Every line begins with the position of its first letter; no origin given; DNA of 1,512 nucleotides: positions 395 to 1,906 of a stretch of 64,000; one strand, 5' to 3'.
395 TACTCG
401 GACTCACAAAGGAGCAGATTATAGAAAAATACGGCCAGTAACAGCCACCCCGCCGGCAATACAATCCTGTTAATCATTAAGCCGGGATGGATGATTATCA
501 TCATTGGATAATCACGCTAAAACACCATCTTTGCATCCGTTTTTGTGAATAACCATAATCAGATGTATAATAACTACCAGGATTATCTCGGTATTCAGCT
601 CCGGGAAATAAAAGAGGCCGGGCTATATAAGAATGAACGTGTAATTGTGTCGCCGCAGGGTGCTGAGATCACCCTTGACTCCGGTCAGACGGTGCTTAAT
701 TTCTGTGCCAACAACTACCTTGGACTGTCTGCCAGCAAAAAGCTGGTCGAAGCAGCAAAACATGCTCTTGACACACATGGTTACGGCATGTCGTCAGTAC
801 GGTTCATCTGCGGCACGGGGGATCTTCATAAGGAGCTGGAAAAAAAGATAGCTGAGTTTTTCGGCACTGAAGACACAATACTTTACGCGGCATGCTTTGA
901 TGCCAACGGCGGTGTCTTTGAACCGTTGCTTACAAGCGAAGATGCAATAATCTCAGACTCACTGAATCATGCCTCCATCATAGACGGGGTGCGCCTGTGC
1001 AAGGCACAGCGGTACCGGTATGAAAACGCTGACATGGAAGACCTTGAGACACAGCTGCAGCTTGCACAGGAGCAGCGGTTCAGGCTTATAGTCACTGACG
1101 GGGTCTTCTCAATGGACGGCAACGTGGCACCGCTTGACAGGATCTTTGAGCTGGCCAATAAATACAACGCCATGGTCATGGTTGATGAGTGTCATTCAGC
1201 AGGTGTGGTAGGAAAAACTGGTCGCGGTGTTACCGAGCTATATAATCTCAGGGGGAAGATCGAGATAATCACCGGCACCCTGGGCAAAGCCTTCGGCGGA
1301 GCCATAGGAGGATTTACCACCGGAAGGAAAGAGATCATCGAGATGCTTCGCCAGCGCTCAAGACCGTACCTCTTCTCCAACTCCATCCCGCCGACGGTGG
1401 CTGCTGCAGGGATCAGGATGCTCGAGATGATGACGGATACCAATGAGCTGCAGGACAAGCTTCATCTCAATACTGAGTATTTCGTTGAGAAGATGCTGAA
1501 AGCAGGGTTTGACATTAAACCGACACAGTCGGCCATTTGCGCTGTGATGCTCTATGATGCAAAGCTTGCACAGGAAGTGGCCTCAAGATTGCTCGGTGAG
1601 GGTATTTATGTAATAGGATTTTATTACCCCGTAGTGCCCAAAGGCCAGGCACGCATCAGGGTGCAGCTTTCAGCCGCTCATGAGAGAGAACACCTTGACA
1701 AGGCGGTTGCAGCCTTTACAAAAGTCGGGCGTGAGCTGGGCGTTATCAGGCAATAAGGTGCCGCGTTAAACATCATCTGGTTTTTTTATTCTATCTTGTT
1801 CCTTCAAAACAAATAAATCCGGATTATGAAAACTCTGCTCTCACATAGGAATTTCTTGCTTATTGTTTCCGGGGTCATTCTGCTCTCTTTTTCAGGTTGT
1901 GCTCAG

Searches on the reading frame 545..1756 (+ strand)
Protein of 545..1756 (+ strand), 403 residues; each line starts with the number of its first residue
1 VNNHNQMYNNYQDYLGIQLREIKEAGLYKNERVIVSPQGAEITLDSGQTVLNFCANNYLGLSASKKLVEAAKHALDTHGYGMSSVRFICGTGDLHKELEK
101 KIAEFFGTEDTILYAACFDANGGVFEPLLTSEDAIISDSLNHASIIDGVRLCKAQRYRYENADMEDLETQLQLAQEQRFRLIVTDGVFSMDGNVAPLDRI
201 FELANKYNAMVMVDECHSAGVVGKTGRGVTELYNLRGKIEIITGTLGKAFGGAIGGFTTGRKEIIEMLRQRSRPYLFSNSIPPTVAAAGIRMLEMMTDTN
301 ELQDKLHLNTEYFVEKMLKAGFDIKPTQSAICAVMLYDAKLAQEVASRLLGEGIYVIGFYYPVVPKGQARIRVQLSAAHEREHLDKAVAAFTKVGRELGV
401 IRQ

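Call 42: search_protein_families(library=pfam, proteins=[window:545-1756:+])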
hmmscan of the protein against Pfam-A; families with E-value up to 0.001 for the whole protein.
window:545-1756:+ (403 aa): 4 families
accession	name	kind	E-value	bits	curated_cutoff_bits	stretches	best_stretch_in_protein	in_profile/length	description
PF00155.27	Aminotran_1_2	-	1.8e-66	225.2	19.7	1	49-390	2-360/361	Aminotransferase class I and II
PF00266.25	Aminotran_5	-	4.3e-05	23.1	21.5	1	92-219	42-180/371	Aminotransferase class-V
PF00464.25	SHMT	-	0.00028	20.1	27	1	155-273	145-267/399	Serine hydroxymethyltransferase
PF01212.27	Beta_elim_lyase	-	0.00039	20.3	27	1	96-325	35-238/288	Beta-eliminating lyase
